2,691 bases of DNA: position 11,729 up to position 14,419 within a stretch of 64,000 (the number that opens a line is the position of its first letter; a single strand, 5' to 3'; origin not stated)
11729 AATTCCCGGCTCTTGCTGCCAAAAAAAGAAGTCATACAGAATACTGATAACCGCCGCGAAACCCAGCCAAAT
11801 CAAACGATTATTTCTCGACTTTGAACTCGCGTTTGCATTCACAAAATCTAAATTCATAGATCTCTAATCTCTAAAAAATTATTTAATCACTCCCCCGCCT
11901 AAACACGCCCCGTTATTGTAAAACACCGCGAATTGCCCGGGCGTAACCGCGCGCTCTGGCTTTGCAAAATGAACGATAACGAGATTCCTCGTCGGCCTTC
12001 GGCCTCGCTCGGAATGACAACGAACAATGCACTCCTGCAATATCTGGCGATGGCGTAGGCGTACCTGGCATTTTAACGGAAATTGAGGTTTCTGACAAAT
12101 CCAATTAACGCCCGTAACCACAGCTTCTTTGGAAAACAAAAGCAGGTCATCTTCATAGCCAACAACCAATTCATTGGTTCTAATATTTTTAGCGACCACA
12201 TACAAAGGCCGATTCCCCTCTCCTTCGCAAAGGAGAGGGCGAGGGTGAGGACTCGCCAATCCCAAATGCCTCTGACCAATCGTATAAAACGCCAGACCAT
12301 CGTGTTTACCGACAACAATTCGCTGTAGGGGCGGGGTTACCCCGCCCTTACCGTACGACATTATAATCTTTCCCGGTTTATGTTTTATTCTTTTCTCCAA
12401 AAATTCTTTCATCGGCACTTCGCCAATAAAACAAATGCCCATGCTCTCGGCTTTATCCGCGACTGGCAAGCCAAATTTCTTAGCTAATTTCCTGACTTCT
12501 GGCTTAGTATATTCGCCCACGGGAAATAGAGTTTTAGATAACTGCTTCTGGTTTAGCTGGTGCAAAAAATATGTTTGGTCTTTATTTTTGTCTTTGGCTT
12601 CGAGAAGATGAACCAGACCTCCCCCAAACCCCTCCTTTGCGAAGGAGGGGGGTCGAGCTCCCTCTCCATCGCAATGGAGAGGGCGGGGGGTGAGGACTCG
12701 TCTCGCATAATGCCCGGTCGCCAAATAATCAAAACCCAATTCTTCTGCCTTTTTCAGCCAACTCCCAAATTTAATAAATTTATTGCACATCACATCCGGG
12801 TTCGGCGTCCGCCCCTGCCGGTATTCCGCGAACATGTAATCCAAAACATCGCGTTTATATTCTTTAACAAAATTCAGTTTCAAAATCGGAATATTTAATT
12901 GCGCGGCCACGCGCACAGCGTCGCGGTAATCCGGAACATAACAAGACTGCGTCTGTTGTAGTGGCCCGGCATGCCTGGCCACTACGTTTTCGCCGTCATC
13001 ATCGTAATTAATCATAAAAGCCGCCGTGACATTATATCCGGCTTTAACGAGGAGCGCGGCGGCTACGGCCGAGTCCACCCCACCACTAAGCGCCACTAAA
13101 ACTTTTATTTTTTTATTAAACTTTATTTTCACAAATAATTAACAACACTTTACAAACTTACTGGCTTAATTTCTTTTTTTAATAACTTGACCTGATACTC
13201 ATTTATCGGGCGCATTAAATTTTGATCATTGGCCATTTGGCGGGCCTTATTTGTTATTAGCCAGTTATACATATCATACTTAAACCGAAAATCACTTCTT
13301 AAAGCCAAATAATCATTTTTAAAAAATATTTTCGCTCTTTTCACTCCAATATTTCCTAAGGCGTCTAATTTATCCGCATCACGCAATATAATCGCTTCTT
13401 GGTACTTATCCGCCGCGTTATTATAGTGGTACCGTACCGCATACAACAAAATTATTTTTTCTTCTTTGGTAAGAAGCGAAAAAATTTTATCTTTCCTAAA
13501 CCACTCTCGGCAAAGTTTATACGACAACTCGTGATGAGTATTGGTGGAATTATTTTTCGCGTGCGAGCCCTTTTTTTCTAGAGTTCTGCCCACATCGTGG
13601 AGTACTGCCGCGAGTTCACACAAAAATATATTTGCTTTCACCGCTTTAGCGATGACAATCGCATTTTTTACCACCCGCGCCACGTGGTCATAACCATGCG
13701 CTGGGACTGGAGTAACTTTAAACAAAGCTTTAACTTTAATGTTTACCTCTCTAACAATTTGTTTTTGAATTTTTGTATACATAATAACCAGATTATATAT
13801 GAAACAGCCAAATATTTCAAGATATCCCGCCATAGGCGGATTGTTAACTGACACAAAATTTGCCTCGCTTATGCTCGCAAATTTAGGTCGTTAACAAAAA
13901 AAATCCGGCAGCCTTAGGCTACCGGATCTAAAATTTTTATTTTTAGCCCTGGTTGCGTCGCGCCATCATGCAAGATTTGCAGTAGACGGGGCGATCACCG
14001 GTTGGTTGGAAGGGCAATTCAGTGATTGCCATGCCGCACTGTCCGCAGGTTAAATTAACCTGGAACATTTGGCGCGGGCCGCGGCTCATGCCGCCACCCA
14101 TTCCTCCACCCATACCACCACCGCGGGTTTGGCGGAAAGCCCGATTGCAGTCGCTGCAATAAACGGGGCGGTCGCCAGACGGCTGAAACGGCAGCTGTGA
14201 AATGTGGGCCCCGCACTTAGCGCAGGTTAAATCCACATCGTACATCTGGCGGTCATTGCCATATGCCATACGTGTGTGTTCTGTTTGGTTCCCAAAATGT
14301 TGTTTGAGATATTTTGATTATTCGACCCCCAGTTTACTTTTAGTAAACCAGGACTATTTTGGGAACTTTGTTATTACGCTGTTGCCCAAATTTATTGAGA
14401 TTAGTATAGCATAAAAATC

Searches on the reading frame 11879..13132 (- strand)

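Call 3: search_protein_families(library=pfam, proteins=[window:11879-13132:-], max_evalue=0.01)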
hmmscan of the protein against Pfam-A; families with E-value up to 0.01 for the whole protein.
window:11879-13132:- (417 aa): 6 families
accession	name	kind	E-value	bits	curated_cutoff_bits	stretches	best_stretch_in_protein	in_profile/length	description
PF03054.22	tRNA_Me_trans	-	9.9e-71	238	20.6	1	10-237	2-201/202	tRNA methyl transferase HUP domain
PF20258.4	tRNA_Me_trans_C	-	4.7e-20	72.1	20.6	1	336-416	3-77/77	Aminomethyltransferase beta-barrel domain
PF20259.3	tRNA_Me_trans_M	-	5e-13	48.8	27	1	242-325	1-65/66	tRNA methyl transferase PRC-barrel domain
PF02540.23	NAD_synthase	-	1.1e-05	25.1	21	1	7-87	17-80/242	NAD synthase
PF02568.20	ThiI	-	2e-05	24.8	20.5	1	10-49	5-44/197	Thiamine biosynthesis protein (ThiI)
PF06508.19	QueC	-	0.00082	19.4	22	1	10-45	1-35/210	Queuosine biosynthesis protein QueC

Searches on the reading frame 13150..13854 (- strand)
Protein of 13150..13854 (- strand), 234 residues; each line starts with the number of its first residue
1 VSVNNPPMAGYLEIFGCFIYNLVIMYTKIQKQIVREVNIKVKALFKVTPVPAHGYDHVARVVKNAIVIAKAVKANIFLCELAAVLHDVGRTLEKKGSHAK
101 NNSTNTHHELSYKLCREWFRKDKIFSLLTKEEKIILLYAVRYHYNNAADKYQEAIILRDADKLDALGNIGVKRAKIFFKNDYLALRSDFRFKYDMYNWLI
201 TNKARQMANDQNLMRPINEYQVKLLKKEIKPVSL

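Call 3: search_protein_families(library=pfam, proteins=[window:13150-13854:-], max_evalue=0.01)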
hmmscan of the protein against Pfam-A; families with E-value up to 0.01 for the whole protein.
window:13150-13854:- (234 aa): 1 family
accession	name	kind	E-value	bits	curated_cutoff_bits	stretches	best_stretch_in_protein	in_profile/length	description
PF01966.28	HD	-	2.1e-12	47.8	22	1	55-165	2-115/116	HD domain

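Call 4: search_protein_families(library=ncbifam, proteins=[window:13150-13854:-], max_evalue=0.01)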
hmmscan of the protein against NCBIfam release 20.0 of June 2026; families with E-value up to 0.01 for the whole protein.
window:13150-13854:- (234 aa): 4 families
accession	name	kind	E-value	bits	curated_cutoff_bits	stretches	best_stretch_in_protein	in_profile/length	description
NF007515.0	PRK10119.1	equivalog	3e-06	26.9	286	1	52-174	24-140/231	phosphohydrolase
TIGR00277.1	HDIG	domain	4.5e-06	26.5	27.6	1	54-121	5-71/84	HDIG domain-containing metalloprotein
TIGR03276.1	Phn-HD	hypoth_equivalog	0.00099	18.7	214.6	1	80-121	47-89/179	phosphonate degradation HD-domain oxygenase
NF009343.0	PRK12703.1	equivalog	0.0011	17.9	434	1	55-99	189-233/339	tRNA (cytidine(56)-2'-O)-methyltransferase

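Call 7: search_protein_families(library=padloc, proteins=[window:13150-13854:-], max_evalue=0.01)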
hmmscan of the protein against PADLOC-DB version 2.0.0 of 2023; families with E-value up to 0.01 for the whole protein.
window:13150-13854:- (234 aa): 3 families
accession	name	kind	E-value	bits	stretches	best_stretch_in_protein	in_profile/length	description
PDLC01293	Cas10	-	1.1e-06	25.8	1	81-166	3-74/577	CAS-III; effector_LS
PDLC02079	Cas3b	-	0.0019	14.4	1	55-110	15-74/691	-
PDLC01254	Cas3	-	0.0055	14.9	1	56-166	11-108/164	CAS-I; effector_G3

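Call 33: search_solved_structures(query=window:13150-13782:-, max_evalue=1)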
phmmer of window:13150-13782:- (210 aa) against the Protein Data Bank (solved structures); distinct sequences matched with E-value up to 1: 9.
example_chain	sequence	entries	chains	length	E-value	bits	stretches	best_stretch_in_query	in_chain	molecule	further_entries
3djb_A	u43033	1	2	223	2.5e-07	33.7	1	25-150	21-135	Hydrolase, HD family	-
2pq7_A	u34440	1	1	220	2.6e-07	33.6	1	10-70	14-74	Predicted HD superfamily hydrolase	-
5dqv_A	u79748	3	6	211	3.6e-06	29.9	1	28-169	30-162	Uncharacterized protein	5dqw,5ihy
3dto_A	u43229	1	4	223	6.7e-06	29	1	127-153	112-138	BH2835 protein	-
2pjq_A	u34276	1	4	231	1.3e-05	28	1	27-153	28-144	Uncharacterized protein lp_2664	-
2qgs_A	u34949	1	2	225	3.5e-05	26.7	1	26-151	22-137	Protein SE1688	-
3b57_A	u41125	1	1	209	6.8e-05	25.7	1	27-151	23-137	Lin1889 protein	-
3gw7_A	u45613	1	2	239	0.028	17.2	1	28-150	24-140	Uncharacterized protein yedJ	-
2o08_A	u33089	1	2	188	0.031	17.1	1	18-71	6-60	BH1327 protein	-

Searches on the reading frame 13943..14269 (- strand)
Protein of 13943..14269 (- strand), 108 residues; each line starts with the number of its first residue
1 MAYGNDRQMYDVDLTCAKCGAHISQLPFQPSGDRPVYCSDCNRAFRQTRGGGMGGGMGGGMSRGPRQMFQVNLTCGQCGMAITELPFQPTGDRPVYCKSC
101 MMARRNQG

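Call 3: search_protein_families(library=pfam, proteins=[window:13943-14269:-], max_evalue=0.01)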
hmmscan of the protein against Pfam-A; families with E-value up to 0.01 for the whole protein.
window:13943-14269:- (108 aa): 5 families
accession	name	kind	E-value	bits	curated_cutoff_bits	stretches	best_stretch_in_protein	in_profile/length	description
PF23477.1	zf_Tbcl_2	-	8.6e-27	93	27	2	7-43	1-34/37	Probable treble clef zinc finger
PF21326.4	KDM6_GATAL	-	0.0021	18.3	27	0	13-45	9-44/59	KDM6, GATA-like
PF13451.12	zf_Tbcl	-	0.0047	17.3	24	0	33-45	2-14/48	Probable treble clef domain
PF13465.12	zf-H2C2_2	-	0.0049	17.6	40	0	32-47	11-26/26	Zinc-finger double domain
PF00527.23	E7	-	0.0091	16.6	27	0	6-24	46-64/92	E7 protein, Early protein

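Call 4: search_protein_families(library=ncbifam, proteins=[window:13943-14269:-], max_evalue=0.01)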
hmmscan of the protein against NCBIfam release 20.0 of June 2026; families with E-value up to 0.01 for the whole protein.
window:13943-14269:- (108 aa): 2 families
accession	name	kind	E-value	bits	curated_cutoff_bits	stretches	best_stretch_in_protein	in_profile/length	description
TIGR04272.1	cxxc_cxxc_Mbark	domain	7.8e-27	92.7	36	2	7-42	1-33/37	CxxC-x17-CxxC domain-containing protein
NF047912.1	ECs_2282_CxxC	subfamily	0.0003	20.6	37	0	13-46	2-38/60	ECs_2282 family putative zinc-binding protein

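Call 7: search_protein_families(library=padloc, proteins=[window:13943-14269:-], max_evalue=0.01)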
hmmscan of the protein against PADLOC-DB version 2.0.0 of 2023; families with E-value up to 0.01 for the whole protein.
window:13943-14269:- (108 aa): 0 families
